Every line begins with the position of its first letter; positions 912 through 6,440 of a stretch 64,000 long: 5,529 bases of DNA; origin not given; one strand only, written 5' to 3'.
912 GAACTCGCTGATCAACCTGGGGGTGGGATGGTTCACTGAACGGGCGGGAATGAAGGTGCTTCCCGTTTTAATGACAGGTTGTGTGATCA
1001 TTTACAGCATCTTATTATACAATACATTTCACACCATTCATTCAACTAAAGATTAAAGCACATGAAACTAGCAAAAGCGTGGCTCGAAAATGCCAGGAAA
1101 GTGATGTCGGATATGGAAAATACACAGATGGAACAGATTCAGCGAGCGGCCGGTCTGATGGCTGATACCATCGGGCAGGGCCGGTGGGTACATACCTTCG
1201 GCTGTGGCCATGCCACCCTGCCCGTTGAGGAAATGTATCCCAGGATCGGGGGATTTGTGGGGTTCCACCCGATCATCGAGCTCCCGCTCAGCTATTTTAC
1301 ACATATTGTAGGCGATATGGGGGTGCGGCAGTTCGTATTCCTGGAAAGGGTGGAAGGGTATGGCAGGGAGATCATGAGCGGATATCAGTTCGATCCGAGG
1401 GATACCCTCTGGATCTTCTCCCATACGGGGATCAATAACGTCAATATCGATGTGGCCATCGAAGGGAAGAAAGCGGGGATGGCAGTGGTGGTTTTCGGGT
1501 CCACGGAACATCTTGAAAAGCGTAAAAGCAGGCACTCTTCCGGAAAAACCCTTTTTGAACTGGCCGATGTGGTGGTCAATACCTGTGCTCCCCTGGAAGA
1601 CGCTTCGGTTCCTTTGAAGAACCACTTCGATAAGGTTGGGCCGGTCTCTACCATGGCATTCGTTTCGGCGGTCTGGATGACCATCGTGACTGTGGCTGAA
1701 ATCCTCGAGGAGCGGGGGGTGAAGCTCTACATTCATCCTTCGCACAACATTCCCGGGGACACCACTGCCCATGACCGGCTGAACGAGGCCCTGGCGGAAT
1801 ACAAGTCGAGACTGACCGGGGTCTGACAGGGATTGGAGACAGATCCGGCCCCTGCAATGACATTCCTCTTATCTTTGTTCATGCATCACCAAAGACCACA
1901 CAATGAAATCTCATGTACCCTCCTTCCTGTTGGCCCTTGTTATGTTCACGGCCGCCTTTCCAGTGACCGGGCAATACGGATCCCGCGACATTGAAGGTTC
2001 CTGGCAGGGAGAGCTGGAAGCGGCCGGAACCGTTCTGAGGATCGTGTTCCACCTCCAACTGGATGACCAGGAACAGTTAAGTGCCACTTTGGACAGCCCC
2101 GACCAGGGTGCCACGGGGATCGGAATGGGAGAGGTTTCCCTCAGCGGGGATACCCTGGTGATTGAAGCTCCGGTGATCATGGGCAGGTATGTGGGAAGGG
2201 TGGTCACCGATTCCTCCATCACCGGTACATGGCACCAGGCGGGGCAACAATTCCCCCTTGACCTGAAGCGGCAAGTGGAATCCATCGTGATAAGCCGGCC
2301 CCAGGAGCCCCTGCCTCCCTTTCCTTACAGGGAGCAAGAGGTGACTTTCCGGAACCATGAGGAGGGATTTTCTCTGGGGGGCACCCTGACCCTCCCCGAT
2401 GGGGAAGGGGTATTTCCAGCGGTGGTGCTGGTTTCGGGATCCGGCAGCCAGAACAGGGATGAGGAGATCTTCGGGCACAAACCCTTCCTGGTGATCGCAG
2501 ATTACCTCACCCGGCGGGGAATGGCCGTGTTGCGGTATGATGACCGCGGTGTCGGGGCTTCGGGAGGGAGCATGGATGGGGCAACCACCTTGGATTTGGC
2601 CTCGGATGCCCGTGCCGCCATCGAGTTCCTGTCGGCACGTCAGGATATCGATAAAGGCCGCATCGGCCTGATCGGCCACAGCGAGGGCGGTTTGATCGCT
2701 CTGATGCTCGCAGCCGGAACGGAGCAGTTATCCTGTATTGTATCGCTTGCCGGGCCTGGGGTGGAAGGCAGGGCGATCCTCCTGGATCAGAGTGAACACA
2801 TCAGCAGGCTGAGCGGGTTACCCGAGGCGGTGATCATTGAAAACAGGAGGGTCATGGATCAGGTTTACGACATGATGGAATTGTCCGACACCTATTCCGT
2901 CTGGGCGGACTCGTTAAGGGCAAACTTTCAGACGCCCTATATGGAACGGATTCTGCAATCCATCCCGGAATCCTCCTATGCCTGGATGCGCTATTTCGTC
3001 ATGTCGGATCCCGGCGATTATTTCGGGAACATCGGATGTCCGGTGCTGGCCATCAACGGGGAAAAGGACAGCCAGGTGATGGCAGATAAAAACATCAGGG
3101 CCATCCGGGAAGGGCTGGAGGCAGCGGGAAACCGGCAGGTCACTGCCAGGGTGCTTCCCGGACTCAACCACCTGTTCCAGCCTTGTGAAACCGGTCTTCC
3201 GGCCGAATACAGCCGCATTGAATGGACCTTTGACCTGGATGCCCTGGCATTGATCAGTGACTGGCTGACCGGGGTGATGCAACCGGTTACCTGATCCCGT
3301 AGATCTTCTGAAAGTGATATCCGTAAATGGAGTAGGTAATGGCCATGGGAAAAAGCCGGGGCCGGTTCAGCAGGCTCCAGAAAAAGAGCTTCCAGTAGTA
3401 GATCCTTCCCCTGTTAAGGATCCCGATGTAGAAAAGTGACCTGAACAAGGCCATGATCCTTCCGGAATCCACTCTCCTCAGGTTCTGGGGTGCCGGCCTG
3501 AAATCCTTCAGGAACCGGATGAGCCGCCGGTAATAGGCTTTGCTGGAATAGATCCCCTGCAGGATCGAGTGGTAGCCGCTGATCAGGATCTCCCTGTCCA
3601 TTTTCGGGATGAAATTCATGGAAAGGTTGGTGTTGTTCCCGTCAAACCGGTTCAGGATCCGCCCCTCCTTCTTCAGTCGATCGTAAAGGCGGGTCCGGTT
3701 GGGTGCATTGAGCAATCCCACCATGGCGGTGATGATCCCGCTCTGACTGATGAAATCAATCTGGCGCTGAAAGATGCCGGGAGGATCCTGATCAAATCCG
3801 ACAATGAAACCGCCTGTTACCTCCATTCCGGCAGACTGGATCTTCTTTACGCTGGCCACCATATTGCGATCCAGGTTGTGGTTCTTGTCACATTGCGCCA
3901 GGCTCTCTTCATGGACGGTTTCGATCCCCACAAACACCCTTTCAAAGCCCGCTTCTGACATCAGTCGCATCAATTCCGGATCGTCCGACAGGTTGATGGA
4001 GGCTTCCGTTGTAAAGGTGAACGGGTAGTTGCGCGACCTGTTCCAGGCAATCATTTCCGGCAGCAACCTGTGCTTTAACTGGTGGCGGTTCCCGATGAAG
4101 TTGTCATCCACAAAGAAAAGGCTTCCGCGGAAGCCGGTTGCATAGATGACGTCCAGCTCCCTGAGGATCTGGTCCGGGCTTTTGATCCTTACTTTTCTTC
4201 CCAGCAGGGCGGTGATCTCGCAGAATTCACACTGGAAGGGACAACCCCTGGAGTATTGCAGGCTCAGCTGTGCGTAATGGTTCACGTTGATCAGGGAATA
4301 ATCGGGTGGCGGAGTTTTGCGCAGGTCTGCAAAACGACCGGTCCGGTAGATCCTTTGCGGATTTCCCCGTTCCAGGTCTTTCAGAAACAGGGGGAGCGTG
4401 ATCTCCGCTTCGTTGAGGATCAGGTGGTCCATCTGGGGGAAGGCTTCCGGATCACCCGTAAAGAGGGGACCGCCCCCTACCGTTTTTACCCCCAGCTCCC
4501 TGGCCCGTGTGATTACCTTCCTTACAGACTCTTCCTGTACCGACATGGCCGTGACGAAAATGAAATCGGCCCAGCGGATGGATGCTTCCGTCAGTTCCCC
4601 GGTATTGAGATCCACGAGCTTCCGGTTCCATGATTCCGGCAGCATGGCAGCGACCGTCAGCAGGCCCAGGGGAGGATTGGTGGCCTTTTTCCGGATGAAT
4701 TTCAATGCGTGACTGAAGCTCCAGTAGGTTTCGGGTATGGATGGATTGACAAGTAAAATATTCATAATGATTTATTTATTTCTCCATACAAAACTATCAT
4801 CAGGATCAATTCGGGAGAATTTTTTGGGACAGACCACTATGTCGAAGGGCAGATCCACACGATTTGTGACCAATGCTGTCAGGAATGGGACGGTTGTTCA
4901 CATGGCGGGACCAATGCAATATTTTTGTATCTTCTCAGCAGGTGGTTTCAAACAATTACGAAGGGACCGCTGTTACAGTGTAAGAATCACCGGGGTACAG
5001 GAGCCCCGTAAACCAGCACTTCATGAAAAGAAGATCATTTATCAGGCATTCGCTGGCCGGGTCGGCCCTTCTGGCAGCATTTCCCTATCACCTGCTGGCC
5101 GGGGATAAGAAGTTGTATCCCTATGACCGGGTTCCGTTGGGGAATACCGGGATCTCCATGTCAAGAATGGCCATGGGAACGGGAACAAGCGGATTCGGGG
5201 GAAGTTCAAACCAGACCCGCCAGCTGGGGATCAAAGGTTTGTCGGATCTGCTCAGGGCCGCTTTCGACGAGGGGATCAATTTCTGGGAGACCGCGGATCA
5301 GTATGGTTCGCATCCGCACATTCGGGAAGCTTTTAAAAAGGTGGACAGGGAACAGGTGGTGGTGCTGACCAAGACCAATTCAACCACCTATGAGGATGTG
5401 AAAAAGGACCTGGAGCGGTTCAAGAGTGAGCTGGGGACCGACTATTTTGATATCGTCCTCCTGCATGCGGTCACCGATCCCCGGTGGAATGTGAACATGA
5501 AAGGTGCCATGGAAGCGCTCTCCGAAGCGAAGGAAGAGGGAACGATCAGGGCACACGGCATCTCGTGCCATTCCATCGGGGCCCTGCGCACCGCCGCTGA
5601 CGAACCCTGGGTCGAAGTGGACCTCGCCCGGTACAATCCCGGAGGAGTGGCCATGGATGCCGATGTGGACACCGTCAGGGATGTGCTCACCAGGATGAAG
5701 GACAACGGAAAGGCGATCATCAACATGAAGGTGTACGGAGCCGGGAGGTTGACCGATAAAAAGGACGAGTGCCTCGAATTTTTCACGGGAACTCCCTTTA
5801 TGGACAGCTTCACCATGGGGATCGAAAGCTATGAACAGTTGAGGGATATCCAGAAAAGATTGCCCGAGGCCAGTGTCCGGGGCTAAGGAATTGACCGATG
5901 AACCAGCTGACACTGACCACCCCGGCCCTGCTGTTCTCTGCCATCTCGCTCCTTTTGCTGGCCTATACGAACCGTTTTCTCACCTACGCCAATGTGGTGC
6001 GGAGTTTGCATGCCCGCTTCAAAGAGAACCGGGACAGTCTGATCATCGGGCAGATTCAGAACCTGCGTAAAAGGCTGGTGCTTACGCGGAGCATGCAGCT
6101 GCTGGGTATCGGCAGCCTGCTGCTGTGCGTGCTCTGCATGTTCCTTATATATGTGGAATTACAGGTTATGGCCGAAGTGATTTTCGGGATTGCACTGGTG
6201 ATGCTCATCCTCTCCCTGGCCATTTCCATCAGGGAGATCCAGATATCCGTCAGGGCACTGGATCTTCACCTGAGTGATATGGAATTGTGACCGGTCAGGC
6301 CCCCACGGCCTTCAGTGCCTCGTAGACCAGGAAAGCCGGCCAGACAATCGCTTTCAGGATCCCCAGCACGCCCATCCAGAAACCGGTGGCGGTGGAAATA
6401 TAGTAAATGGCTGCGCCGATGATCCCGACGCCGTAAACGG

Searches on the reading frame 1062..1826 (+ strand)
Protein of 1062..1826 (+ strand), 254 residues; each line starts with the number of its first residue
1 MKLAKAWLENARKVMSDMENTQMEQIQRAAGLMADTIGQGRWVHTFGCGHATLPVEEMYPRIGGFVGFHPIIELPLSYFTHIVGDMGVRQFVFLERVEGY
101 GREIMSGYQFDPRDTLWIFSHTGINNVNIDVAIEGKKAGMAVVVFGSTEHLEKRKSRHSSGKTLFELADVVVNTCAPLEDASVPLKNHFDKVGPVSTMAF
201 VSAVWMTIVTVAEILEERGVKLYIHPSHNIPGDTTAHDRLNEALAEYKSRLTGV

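Call 37: search_protein_families(library=pfam, proteins=[window:1062-1826:+], max_evalue=0.01)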
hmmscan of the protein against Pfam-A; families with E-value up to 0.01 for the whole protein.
window:1062-1826:+ (254 aa): 1 family
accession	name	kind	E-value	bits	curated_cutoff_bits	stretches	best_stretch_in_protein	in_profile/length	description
PF13580.11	SIS_2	-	1.2e-39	135.9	27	1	7-147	2-138/138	SIS domain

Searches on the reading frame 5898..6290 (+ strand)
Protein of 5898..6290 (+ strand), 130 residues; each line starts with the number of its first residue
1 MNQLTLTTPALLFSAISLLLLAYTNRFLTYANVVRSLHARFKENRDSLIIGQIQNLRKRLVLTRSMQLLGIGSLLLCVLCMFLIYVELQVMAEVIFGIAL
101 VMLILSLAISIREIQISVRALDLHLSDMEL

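Call 36: search_protein_families(library=pfam, proteins=[window:5898-6290:+], max_evalue=0.01)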
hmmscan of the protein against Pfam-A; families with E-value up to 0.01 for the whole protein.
window:5898-6290:+ (130 aa): 1 family
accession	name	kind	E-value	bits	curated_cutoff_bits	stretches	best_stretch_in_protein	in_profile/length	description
PF11026.13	DUF2721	-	4.1e-38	130.6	28.3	1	6-122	1-128/129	Protein of unknown function (DUF2721)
